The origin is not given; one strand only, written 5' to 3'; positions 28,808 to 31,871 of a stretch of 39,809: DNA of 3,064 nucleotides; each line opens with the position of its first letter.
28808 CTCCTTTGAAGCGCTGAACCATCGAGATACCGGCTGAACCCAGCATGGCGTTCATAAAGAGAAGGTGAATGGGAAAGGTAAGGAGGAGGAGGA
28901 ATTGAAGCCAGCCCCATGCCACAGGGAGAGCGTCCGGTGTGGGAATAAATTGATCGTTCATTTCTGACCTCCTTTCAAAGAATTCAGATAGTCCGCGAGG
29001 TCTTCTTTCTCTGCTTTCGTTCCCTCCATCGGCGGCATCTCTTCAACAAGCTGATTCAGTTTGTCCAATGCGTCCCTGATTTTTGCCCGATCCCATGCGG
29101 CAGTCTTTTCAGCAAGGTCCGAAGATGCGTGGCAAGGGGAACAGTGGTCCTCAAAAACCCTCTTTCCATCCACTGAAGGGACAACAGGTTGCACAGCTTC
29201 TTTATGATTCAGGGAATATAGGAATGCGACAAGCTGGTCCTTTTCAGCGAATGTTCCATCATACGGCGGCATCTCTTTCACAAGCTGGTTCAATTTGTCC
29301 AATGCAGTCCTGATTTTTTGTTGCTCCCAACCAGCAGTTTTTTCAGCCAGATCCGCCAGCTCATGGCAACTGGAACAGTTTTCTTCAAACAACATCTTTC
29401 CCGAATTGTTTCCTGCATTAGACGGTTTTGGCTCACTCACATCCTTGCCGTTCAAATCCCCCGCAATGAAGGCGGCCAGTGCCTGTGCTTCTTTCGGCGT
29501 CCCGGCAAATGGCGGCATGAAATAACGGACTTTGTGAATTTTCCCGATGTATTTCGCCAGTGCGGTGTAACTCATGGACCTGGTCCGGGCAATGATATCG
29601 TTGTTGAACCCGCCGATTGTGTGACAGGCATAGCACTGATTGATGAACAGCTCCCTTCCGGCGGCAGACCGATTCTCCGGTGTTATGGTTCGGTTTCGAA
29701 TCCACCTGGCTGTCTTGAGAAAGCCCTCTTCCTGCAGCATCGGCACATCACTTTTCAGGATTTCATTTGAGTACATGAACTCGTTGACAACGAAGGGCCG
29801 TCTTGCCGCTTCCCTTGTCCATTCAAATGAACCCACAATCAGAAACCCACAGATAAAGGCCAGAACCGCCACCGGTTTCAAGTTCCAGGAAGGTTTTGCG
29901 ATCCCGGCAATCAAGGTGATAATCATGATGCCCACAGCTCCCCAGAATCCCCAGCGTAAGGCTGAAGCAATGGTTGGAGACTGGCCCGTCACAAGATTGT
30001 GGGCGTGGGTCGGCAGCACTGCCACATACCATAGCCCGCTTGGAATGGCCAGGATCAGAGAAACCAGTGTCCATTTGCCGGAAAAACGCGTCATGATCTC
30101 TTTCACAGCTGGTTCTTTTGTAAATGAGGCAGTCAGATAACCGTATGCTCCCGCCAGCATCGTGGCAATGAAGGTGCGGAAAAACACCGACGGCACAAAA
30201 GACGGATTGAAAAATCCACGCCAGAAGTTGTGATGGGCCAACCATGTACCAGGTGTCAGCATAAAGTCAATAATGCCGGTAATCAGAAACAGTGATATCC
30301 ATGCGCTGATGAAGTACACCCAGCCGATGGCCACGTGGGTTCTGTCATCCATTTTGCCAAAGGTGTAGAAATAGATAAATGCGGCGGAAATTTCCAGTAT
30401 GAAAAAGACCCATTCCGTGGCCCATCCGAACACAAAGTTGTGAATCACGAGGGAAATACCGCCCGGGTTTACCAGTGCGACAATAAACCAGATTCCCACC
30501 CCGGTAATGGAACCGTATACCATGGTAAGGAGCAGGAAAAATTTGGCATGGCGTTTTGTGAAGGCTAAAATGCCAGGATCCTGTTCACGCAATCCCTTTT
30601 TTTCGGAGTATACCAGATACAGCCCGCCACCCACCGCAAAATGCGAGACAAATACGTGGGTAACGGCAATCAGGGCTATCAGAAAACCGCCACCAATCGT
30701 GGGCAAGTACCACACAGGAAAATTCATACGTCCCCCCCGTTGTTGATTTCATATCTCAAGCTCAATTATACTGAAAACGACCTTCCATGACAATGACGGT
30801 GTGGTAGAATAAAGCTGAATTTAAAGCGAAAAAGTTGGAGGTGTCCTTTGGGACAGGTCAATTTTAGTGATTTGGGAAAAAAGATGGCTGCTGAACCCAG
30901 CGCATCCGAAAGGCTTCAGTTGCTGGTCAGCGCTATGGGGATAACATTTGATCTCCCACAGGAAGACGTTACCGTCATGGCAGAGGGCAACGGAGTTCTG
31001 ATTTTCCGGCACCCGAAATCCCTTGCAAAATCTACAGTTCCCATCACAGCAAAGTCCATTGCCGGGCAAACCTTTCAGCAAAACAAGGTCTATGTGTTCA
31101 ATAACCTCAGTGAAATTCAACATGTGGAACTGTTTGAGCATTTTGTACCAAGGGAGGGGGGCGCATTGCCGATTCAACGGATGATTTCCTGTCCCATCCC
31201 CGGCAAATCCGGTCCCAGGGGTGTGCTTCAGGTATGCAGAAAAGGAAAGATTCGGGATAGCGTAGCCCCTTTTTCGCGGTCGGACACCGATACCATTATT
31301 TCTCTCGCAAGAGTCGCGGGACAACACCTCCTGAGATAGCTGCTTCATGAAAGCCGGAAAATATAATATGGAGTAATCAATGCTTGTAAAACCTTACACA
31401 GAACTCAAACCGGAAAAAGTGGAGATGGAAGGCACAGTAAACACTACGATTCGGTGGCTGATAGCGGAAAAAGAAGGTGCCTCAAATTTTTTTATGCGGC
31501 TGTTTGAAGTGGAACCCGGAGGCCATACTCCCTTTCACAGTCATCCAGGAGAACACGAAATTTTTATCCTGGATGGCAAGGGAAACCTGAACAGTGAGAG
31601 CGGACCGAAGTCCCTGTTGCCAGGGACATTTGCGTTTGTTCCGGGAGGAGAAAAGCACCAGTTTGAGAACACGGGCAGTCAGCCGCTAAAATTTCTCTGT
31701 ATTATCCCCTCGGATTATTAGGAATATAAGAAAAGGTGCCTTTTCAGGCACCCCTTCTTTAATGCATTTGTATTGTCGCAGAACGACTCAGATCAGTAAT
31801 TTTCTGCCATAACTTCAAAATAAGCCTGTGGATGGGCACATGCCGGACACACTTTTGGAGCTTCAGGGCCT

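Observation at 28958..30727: Cytochrome-bd subunit-I-like core with three C-terminal c-type haem domains and no Q-loop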

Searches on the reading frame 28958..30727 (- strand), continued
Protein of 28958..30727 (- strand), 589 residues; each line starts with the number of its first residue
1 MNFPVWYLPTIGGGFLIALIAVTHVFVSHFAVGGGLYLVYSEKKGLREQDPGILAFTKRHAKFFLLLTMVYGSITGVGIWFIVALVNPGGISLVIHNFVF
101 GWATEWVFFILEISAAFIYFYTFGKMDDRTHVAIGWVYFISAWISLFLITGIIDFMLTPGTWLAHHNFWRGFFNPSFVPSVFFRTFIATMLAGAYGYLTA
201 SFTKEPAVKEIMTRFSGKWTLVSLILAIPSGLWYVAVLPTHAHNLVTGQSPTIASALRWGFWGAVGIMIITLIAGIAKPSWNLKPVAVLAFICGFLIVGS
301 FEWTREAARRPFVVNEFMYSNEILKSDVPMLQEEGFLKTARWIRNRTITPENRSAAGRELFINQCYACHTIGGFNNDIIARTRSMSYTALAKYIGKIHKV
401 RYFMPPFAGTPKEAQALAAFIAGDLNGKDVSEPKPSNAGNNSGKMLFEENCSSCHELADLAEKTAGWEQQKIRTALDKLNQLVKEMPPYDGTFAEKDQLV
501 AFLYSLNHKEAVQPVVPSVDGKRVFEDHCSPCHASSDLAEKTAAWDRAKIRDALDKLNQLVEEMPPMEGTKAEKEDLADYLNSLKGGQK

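Call 76: search_protein_families(library=pfam, proteins=[L042:6538-8022:+, L052:449-1501:+, L027:3496-3930:+, L027:1524-2201:-, L001:10904-12013:-, L002:10842-11978:+], max_evalue=0.0001)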
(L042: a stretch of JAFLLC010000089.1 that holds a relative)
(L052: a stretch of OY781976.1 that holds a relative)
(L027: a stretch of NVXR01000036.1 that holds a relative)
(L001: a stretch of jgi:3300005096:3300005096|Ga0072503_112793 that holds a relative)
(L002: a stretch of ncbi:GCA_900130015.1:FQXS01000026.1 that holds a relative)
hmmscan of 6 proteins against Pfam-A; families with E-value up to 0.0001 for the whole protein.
L042:6538-8022:+ (494 aa): 3 families
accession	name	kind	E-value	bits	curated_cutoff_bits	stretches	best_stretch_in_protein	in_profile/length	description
PF11783.13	Cytochrome_cB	-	1.5e-55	188.1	22.1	1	296-458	1-171/173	Cytochrome c bacterial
PF14522.11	Cytochrome_C7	-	5.4e-10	39.4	24.8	0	211-285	7-66/67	Cytochrome c7 and related cytochrome c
PF14537.11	Cytochrom_c3_2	-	1.4e-05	25.9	25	0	221-285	5-64/79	Cytochrome c3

L052:449-1501:+ (350 aa): 5 families
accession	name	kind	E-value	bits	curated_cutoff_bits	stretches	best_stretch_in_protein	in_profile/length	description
PF00158.32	Sigma54_activat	-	2.4e-60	203.5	20.2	1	17-178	2-163/168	Sigma-54 interaction domain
PF14532.12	Sigma54_activ_2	-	2.7e-18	67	25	1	17-187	1-138/138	Sigma-54 interaction domain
PF25601.1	AAA_lid_14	-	3.1e-18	65.8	27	1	188-255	1-67/87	AAA+ ATPase lid domain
PF02954.25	HTH_8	-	1.4e-08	34.7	22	1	299-338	3-42/42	Bacterial regulatory protein, Fis family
PF07728.20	AAA_5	-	4.5e-06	27.2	22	1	39-160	1-125/139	AAA domain (dynein-related subfamily)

L027:3496-3930:+ (144 aa): 1 family
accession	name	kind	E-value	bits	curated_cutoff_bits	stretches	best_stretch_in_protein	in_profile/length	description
PF01592.21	NifU_N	-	5.1e-12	46.5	22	1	42-133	27-121/127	NifU-like N terminal domain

L027:1524-2201:- (225 aa): 1 family
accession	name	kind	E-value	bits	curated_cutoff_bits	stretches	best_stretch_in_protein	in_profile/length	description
PF04012.17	PspA_IM30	-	3.3e-43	148.3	33.9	1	2-217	1-218/220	PspA/IM30 family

L001:10904-12013:- (369 aa): 2 families
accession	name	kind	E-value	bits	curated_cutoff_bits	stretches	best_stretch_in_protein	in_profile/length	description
PF19583.5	ODP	-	1.8e-42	145.9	27.2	1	34-220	11-194/194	ODP family beta lactamase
PF00753.33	Lactamase_B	-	1e-07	32.5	22.7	0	33-76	13-55/196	Metallo-beta-lactamase superfamily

L002:10842-11978:+ (378 aa): 2 families
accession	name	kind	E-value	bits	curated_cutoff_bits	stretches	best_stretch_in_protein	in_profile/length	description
PF12706.13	Lactamase_B_2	-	3.8e-32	112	27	1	140-330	2-198/200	Beta-lactamase superfamily domain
PF13483.12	Lactamase_B_3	-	1.2e-09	38.8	24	1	124-331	2-160/160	Beta-lactamase superfamily domain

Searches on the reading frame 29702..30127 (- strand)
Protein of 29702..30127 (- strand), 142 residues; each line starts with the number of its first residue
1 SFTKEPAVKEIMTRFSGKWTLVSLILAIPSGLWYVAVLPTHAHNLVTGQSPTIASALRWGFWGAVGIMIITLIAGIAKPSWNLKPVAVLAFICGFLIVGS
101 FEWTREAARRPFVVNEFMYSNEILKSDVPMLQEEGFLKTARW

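Call 55: search_protein_families(library=pfam, proteins=[window:29702-30127:-], max_evalue=10)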
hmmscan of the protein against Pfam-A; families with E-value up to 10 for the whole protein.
seq(142 aa): 4 families
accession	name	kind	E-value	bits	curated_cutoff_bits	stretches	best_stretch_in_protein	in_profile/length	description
PF01654.22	Cyt_bd_oxida_I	-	0.019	14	26.2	1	59-124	314-380/418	Cytochrome bd terminal oxidase subunit I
PF20556.3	DUF6768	-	0.12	12.5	27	1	7-73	28-91/123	Family of unknown function (DUF6768)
PF02038.21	ATP1G1_PLM_MAT8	-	0.31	10.9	26.9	1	86-102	20-36/48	ATP1G1/PLM/MAT8 family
PF10745.14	DUF2530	-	0.45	11.2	25.5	1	63-110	20-68/77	Protein of unknown function (DUF2530)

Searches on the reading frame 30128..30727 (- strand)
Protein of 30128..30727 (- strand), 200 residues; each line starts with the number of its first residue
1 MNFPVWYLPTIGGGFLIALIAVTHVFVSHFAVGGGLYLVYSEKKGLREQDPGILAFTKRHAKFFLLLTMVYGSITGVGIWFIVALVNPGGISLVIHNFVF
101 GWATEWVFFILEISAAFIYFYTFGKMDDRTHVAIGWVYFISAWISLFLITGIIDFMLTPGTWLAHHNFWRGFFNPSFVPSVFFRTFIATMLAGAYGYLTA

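Call 55: search_protein_families(library=pfam, proteins=[window:30128-30727:-], max_evalue=10)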
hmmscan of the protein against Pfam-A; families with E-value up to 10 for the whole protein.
seq(200 aa): 1 family
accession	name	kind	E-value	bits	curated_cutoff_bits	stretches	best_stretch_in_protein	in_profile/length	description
PF01654.22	Cyt_bd_oxida_I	-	1.5e-09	37.4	26.2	1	17-194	6-189/418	Cytochrome bd terminal oxidase subunit I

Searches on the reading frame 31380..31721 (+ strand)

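Call 45: search_protein_families(library=pfam, proteins=[window:31380-31721:+], max_evalue=0.001)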
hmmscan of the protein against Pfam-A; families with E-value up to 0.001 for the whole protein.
window:31380-31721:+ (113 aa): 4 families
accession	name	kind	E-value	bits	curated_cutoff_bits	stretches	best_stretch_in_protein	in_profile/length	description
PF07883.17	Cupin_2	-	3.5e-17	62.3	27.2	1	41-108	2-69/70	Cupin domain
PF12973.13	Cupin_7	-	5.6e-07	29.8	27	1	38-95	34-87/105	ChrR Cupin-like domain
PF02311.25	AraC_binding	-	2.1e-05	24.7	21.1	1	46-108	12-74/135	AraC-like ligand binding domain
PF01050.24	MannoseP_isomer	-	0.00057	20.5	23.6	1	34-108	25-100/116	Mannose-6-phosphate isomerase C-terminal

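Call 73: search_protein_families(library=ncbifam, proteins=[window:31380-31721:+], max_evalue=0.00001)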
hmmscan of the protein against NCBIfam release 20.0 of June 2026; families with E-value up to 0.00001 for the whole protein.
window:31380-31721:+ (113 aa): 5 families
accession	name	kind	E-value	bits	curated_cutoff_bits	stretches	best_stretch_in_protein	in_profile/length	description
TIGR03214.2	ura-cupin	equivalog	1.1e-09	38.2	200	1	16-108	27-121/249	(S)-ureidoglycine aminohydrolase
NF040771.1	AAH_UGLYAH2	exception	4.4e-07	29.4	350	1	22-106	46-134/267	bifunctional allantoicase/(S)-ureidoglycine aminohydrolase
NF008376.0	PRK11171.1-5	equivalog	7.6e-07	28.6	338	1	23-107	52-140/278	(S)-ureidoglycine aminohydrolase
NF008373.0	PRK11171.1-2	equivalog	9.8e-07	28.2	445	1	22-107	51-140/274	(S)-ureidoglycine aminohydrolase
NF049940.1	MandnitrLy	equivalog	2.3e-06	27.5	140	1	26-108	25-107/130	(R)-mandelonitrile lyase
